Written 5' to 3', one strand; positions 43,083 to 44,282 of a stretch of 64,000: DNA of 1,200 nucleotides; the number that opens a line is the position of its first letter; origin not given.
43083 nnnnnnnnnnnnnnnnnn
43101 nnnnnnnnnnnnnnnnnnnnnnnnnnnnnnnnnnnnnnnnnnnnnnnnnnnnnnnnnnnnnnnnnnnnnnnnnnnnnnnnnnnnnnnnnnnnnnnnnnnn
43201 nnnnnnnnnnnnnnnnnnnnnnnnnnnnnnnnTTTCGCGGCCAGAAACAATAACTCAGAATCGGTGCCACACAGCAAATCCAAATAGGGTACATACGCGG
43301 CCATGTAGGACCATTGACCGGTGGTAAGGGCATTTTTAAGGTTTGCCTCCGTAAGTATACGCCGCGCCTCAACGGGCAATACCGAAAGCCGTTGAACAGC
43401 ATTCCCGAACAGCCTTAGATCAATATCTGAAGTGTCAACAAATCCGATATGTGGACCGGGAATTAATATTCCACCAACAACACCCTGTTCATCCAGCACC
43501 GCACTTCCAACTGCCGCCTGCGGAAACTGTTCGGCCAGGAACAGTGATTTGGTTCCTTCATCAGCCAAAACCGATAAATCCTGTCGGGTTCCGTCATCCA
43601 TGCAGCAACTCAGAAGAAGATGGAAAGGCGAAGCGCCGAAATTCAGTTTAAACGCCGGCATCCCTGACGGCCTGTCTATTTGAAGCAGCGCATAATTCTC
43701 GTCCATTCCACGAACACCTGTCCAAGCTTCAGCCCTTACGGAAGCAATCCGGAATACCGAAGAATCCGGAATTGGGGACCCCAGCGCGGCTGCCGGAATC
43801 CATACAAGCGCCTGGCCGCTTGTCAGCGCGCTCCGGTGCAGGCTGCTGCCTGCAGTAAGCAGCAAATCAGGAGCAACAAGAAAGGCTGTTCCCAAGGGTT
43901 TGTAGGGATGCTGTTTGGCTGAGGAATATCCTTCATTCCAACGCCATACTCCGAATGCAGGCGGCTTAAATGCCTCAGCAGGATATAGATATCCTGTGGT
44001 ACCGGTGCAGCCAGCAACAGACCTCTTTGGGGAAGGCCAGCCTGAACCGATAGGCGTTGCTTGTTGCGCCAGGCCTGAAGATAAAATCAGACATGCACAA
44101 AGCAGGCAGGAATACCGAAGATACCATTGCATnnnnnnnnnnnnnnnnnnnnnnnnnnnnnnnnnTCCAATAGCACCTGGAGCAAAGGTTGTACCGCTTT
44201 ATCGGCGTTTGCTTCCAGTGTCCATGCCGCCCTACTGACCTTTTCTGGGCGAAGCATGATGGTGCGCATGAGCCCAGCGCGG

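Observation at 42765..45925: Two-gene operon: M61-PDZ glycyl aminopeptidase co-transcribed with a secreted trypsin-fold/ankyrin-repeat fusion protein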

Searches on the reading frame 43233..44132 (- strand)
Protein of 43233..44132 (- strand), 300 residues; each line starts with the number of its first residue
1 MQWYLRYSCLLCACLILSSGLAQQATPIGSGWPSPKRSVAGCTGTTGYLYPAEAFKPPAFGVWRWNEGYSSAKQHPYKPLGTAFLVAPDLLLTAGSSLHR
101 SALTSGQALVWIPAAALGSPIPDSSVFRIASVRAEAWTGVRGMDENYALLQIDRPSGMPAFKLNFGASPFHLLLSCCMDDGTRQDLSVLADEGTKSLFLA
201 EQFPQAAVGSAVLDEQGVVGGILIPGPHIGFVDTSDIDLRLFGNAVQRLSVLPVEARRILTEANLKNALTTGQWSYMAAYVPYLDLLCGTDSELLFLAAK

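Call 7: find_homologous_proteins(query=window:43233-44132:-, max_evalue=0.001)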
Query window:43233-44132:- (300 aa): 6 proteins with E <= 0.001 among 4486 candidates.
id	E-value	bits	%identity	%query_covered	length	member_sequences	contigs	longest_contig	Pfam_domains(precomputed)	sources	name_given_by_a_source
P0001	1.5e-199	679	100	100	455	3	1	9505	PF13606.13,PF13857.13,PF12796.14,PF00023.37,PF13637.13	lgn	-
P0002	1.4e-115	404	71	86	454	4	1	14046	PF13606.13,PF13857.13,PF12796.14,PF00023.37,PF13637.13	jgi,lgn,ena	-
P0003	4.3e-71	258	48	93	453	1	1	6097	PF13606.13,PF13857.13,PF12796.14,PF00023.37,PF13637.13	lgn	-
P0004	7.7e-68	247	47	86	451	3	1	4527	PF13606.13,PF13857.13,PF12796.14,PF00023.37,PF13637.13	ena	-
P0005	2.2e-47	180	40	90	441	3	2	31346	PF13606.13,PF12796.14,PF00023.37,PF13637.13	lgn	-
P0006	2.4e-38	150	50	54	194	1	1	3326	-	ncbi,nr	ncbi:MAG: hypothetical protein KJS92_08705, partial [Bacteroidetes bacterium]|nr:hypothetical protei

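Call 10: find_encoding_contigs(protein=P0002, flank=6000, max_places=3)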
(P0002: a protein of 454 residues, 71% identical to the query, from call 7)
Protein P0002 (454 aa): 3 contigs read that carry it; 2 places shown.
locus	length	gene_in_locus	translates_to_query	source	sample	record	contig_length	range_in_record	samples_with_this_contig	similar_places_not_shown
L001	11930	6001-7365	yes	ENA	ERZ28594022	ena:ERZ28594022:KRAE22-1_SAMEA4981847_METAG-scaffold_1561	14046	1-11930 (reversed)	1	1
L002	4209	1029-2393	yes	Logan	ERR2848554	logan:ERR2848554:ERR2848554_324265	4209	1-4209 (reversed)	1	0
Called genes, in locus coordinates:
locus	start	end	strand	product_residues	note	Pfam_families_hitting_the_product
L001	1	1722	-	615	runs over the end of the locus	PF07719:TPR_2 (faint), PF13424:TPR_12 (faint), PF13432:TPR_16 (faint), PF00515:TPR_1 (faint), PF06580:His_kinase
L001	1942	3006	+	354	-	PF20208:ARPP-1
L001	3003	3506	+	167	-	-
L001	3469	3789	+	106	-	PF13431:TPR_17 (faint), PF13174:TPR_6 (faint), PF13428:TPR_14 (weak), PF13432:TPR_16 (weak), PF14559:TPR_19 (weak)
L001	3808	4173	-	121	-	-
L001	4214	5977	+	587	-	PF17899:Peptidase_M61_N, PF05299:Peptidase_M61, PF13180:PDZ_2 (faint), PF17820:PDZ_6 (weak)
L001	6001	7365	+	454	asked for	PF13606:Ank_3 (faint), PF12796:Ank_2, PF13637:Ank_4 (faint), PF12796:Ank_2, PF13857:Ank_5 (weak), PF00023:Ank (weak), PF12796:Ank_2 (weak)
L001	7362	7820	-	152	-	PF03061:4HBT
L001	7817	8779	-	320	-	PF25594:GldB_lipo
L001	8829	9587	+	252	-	PF13505:OMP_b-brl (weak), PF13568:OMP_b-brl_2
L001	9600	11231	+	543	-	PF00795:CN_hydrolase, PF02540:NAD_synthase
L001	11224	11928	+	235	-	?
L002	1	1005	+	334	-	?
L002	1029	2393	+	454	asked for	PF13606:Ank_3 (faint), PF12796:Ank_2, PF13637:Ank_4 (faint), PF12796:Ank_2, PF13857:Ank_5 (weak), PF00023:Ank (weak), PF12796:Ank_2 (weak)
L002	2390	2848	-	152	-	PF03061:4HBT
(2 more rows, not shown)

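Call 11: find_encoding_contigs(protein=P0005, flank=6000, max_places=3)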
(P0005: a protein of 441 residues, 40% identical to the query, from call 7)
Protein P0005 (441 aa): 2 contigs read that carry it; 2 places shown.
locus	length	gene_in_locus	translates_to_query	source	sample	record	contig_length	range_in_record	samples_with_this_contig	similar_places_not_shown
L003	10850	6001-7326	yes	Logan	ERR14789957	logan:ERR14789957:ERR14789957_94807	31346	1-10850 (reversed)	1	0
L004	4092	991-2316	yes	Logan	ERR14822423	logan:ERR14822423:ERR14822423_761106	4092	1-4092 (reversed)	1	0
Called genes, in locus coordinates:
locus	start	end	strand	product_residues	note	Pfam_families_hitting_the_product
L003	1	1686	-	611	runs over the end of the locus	PF13424:TPR_12 (faint), PF07719:TPR_2 (faint), PF06580:His_kinase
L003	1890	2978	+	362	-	PF20208:ARPP-1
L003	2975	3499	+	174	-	-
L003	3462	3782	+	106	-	PF13428:TPR_14 (faint), PF13181:TPR_8 (faint), PF13432:TPR_16, PF14559:TPR_19 (weak)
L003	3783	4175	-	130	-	-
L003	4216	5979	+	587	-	PF17899:Peptidase_M61_N, PF05299:Peptidase_M61, PF17820:PDZ_6 (weak)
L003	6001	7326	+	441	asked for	PF00023:Ank (faint), PF13606:Ank_3 (faint), PF12796:Ank_2, PF13637:Ank_4 (faint)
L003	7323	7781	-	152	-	PF03061:4HBT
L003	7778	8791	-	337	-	PF25594:GldB_lipo, PF10026:DUF2268 (faint)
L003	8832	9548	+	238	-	PF13505:OMP_b-brl (weak), PF13568:OMP_b-brl_2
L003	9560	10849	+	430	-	?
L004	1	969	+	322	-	?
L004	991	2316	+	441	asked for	PF00023:Ank (faint), PF13606:Ank_3 (faint), PF12796:Ank_2, PF13637:Ank_4 (faint)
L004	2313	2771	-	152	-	PF03061:4HBT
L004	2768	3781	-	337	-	PF25594:GldB_lipo, PF10026:DUF2268 (faint)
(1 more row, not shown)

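Call 15: find_encoding_contigs(protein=P0003, flank=6000, max_places=2)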
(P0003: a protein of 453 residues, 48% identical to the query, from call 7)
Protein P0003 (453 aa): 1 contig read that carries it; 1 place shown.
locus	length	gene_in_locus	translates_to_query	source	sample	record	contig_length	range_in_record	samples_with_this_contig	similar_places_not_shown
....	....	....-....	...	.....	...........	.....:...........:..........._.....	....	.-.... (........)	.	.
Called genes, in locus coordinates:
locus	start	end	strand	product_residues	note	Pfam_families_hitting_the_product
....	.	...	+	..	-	?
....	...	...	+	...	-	-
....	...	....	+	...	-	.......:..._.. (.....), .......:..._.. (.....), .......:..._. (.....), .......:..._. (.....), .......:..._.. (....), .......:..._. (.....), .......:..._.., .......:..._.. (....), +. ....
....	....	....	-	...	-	-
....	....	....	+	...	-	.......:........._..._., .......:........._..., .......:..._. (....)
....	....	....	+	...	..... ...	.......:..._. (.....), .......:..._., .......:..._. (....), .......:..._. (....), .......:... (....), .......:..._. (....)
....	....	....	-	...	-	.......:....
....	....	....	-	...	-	?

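Call 16: find_encoding_contigs(protein=P0004, flank=6000, max_places=2)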
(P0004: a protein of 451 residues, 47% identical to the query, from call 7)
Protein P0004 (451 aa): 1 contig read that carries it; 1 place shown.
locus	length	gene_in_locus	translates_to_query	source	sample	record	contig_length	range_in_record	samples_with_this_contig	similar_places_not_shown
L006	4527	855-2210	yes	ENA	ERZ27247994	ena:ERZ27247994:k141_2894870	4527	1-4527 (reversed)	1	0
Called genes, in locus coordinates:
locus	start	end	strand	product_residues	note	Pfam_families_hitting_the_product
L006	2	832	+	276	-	?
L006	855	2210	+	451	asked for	PF13606:Ank_3 (faint), PF13857:Ank_5 (faint), PF13637:Ank_4 (faint), PF12796:Ank_2, PF00023:Ank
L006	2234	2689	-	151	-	PF03061:4HBT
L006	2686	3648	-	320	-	PF25594:GldB_lipo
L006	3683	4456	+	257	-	PF13505:OMP_b-brl (weak), PF13568:OMP_b-brl_2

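Call 17: find_encoding_contigs(protein=P0006, flank=6000, max_places=2)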
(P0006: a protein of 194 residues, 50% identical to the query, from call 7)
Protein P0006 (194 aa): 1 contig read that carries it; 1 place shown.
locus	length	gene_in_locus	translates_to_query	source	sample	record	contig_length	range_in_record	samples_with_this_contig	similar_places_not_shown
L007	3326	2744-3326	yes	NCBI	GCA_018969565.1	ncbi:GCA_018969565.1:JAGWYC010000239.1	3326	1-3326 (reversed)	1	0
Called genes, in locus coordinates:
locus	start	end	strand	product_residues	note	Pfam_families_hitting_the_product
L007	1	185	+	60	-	?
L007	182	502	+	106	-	PF13424:TPR_12 (faint), PF07719:TPR_2 (faint), PF13174:TPR_6 (faint), PF13428:TPR_14 (weak), PF13181:TPR_8 (faint), PF13432:TPR_16, PF14559:TPR_19 (weak)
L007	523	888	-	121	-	-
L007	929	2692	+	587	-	PF17899:Peptidase_M61_N, PF05299:Peptidase_M61, PF13180:PDZ_2 (weak), PF17820:PDZ_6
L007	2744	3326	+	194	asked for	?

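Call 21: search_protein_representatives(alignment_id=A2)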
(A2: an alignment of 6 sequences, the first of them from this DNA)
Query: 6 sequences, 260 profile positions. Proteins with E-value up to 0.001 (for the whole library): 38; up to 1e-10: 6; up to 1e-30: 4. The best 38 are listed.
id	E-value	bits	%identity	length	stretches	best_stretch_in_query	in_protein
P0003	2.3e-129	446.6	-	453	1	2-260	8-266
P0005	2.0e-103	361.6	-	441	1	5-260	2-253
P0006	4.3e-93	327.7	-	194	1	7-199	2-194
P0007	7.3e-66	238.4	-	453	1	29-259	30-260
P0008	7.1e-17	77.9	-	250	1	198-259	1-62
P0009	5.9e-13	65.0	-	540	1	72-233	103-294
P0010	9.3e-07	44.7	-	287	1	59-227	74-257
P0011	1.7e-06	43.9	-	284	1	80-223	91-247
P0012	4.1e-06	42.6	-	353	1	56-250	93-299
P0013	7.1e-06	41.8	-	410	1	64-228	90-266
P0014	1.7e-05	40.6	-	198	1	80-222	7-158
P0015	2.5e-05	40.1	-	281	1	76-222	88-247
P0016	3.8e-05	39.4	-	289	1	59-235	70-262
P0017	5.1e-05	39.0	-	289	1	57-222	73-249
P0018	8.4e-05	38.3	-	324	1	71-249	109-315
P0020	9.8e-05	38.1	-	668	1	74-222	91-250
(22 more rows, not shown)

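Call 22: search_protein_families(library=pfam, proteins=[P0007, P0009, P0010, P0011, P0012, P0013, P0015, P0016, P0018, P0020], max_evalue=0.01)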
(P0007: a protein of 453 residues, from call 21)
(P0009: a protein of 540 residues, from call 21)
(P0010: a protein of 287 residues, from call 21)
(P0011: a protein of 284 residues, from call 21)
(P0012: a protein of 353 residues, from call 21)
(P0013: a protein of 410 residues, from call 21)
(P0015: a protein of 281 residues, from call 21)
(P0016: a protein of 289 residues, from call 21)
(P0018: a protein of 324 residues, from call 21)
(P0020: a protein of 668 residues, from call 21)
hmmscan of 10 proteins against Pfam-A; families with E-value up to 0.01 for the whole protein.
P0007 (453 aa): 7 families
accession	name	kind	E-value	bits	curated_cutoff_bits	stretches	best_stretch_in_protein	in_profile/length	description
PF12796.13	Ank_2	-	3.5e-14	53.6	27.3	2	330-417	2-83/90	Ankyrin repeats (3 copies)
PF00023.36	Ank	-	1.9e-07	31.4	21.1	1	360-387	2-29/33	Ankyrin repeat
PF13637.12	Ank_4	-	5.1e-07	30.3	22.7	1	345-380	15-50/50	Ankyrin repeats (many copies)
PF13606.12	Ank_3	-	2.9e-06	27.5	22.3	1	360-387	2-29/30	Ankyrin repeat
PF13857.12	Ank_5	-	0.0039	18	27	0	348-393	5-49/56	Ankyrin repeats (many copies)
PF23745.1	ANK_LRRK2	-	0.0079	16.5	27.5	0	357-447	28-115/130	LRRK2 ANK repeat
PF13365.12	Trypsin_2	-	0.0086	17.3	27.6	0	165-217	90-144/144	Trypsin-like peptidase domain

P0009 (540 aa): 8 families
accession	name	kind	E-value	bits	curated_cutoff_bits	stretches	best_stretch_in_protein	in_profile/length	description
PF12796.13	Ank_2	-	1.2e-18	67.9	27.3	3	422-512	3-89/90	Ankyrin repeats (3 copies)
PF13365.12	Trypsin_2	-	2.3e-11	45.1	27.6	1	110-273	1-139/144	Trypsin-like peptidase domain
PF00089.32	Trypsin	-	4.2e-10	40.2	20.6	1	108-288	25-204/220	Trypsin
PF13637.12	Ank_4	-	2.4e-08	34.5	22.7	1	455-498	2-45/50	Ankyrin repeats (many copies)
PF13606.12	Ank_3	-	7.9e-08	32.3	22.3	1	482-509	1-28/30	Ankyrin repeat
PF00023.36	Ank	-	1.5e-06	28.6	21.1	1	482-513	1-32/33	Ankyrin repeat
PF13857.12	Ank_5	-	2.2e-06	28.4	27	1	476-523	9-56/56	Ankyrin repeats (many copies)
PF10459.15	Peptidase_S46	-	3.5e-06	26.4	22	1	246-296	617-667/698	Peptidase S46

P0010 (287 aa): 3 families
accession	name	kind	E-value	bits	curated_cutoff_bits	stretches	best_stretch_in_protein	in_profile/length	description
PF13365.12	Trypsin_2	-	6.2e-18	66.4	27.6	1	94-247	1-144/144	Trypsin-like peptidase domain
PF00089.32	Trypsin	-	1.9e-11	44.7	20.6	1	91-251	24-198/220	Trypsin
PF10459.15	Peptidase_S46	-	2.3e-07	30.3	22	1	206-241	609-644/698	Peptidase S46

P0011 (284 aa): 2 families
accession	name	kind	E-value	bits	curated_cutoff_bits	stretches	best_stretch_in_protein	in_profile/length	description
PF13365.12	Trypsin_2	-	1.3e-13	52.3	27.6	1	90-241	1-144/144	Trypsin-like peptidase domain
PF00089.32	Trypsin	-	5.8e-09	36.5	20.6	1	82-248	15-201/220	Trypsin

P0012 (353 aa): 3 families
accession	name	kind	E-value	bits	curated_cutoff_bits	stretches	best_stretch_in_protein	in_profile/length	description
PF13365.12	Trypsin_2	-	1.7e-16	61.7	27.6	1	119-260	1-144/144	Trypsin-like peptidase domain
PF00089.32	Trypsin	-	3.6e-12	47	20.6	1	96-267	6-201/220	Trypsin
PF10459.15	Peptidase_S46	-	0.0016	17.7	22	0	233-265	623-654/698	Peptidase S46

P0013 (410 aa): 3 families
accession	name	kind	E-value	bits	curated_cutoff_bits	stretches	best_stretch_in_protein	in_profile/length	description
PF13365.12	Trypsin_2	-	5.3e-20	73.1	27.6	1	105-254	1-143/144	Trypsin-like peptidase domain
PF00089.32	Trypsin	-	9.8e-11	42.3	20.6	1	102-257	24-196/220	Trypsin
PF10459.15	Peptidase_S46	-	0.00019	20.7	22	1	225-252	620-647/698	Peptidase S46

P0015 (281 aa): 3 families
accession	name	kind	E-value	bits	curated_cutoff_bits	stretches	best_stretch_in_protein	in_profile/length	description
PF13365.12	Trypsin_2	-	7.5e-15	56.4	27.6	1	91-242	1-144/144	Trypsin-like peptidase domain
PF00089.32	Trypsin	-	2.2e-13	51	20.6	1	77-246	14-198/220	Trypsin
PF10459.15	Peptidase_S46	-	0.00026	20.2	22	1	215-246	623-653/698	Peptidase S46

P0016 (289 aa): 2 families
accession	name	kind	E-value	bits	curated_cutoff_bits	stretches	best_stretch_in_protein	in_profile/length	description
PF13365.12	Trypsin_2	-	1.3e-14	55.6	27.6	1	93-244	1-144/144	Trypsin-like peptidase domain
PF00089.32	Trypsin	-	1.6e-08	35.1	20.6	1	92-198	26-130/220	Trypsin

P0018 (324 aa): 2 families
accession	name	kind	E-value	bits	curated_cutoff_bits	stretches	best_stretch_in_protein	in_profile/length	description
PF13365.12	Trypsin_2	-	2.1e-13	51.7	27.6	1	117-275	1-144/144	Trypsin-like peptidase domain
PF00089.32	Trypsin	-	2.1e-08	34.7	20.6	1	114-227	24-128/220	Trypsin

P0020 (668 aa): 6 families
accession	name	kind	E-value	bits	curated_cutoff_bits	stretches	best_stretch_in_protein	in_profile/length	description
PF00041.27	fn3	-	7.3e-27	93.9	25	3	293-376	2-82/84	Fibronectin type III domain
PF13365.12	Trypsin_2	-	4.9e-14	53.7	27.6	1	96-245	1-144/144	Trypsin-like peptidase domain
PF25059.1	FN3_DSCAM-DSCAML_C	-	2.3e-09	37.9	39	0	337-373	37-73/89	DSCAM/DSCAML C-terminal Fn3-like domain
PF16656.11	Pur_ac_phosph_N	-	1e-08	36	30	0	297-372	6-86/93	Purple acid Phosphatase, N-terminal domain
PF00089.32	Trypsin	-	1.9e-08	34.8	20.6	1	90-196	19-129/220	Trypsin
PF10459.15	Peptidase_S46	-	0.002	17.3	22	1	214-242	619-647/698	Peptidase S46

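Call 24: predict_structure(alignment_id=A1)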
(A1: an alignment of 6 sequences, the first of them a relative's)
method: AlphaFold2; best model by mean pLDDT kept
length: 455 residues; sequences in the alignment: 6
mean_pLDDT: 61.7   pTM: 0.49
mean pLDDT of the five models: 61.7, 61.5, 61.1, 59.1, 56.2
residues with pLDDT >= 90: 128; 70-90: 68; 50-70: 76; < 50: 183
segments of 3 or more residues with pLDDT < 50: 1-45, 56-76, 86-88, 95-97, 136-146, 154-252
pLDDT, mean of each block of 10 residues (from residue 1): 39 28 26 27 51 55 30 49 55 54 66 61 66 48 44 46 25 30 30 25 29 36 33 24 37 59 72 66 79 87 90 85 87 95 94 92 95 95 95 95 95 95 93 92 93 79
secondary structure, 60 per line:
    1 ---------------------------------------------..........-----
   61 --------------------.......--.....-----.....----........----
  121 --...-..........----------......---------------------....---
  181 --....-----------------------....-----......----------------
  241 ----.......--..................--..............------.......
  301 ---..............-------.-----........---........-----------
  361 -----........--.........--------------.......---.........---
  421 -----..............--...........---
elements in order: E46-51 H52-55 E81-87 E90-94 H100-104 E109-113 E127-136 E147-152 E174-177 E183-186 E210-213 E219-224 E245-248 H254-271 H274-287 H294-300 H304-317 H332-338 H342-349 H366-373 H376-384 H399-405 H409-417 H426-439 H442-452

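Call 37: predict_structure(alignment_id=A4)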
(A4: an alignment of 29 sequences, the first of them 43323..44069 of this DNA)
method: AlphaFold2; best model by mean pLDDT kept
length: 249 residues; sequences in the alignment: 29
mean_pLDDT: 80.7   pTM: 0.82
mean pLDDT of the five models: 80.7, 80.3, 79.6, 78.9, 78.4
residues with pLDDT >= 90: 118; 70-90: 76; 50-70: 26; < 50: 29
segments of 3 or more residues with pLDDT < 50: 1-17, 208-212, 215-219
pLDDT, mean of each block of 10 residues (from residue 1): 36 48 91 84 69 67 97 84 81 88 95 87 89 96 79 84 87 82 89 93 72 47 87 96 92
secondary structure, 60 per line:
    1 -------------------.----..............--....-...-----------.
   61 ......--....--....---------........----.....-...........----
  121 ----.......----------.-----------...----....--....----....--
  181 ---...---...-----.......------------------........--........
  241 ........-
elements in order: E25-30 E34-38 E41-44 E60-66 E69-72 H75-78 E88-92 E106-116 E125-131 E154-156 E161-164 E167-170 E175-178 E190-192 E198-204 E223-227 H233-248
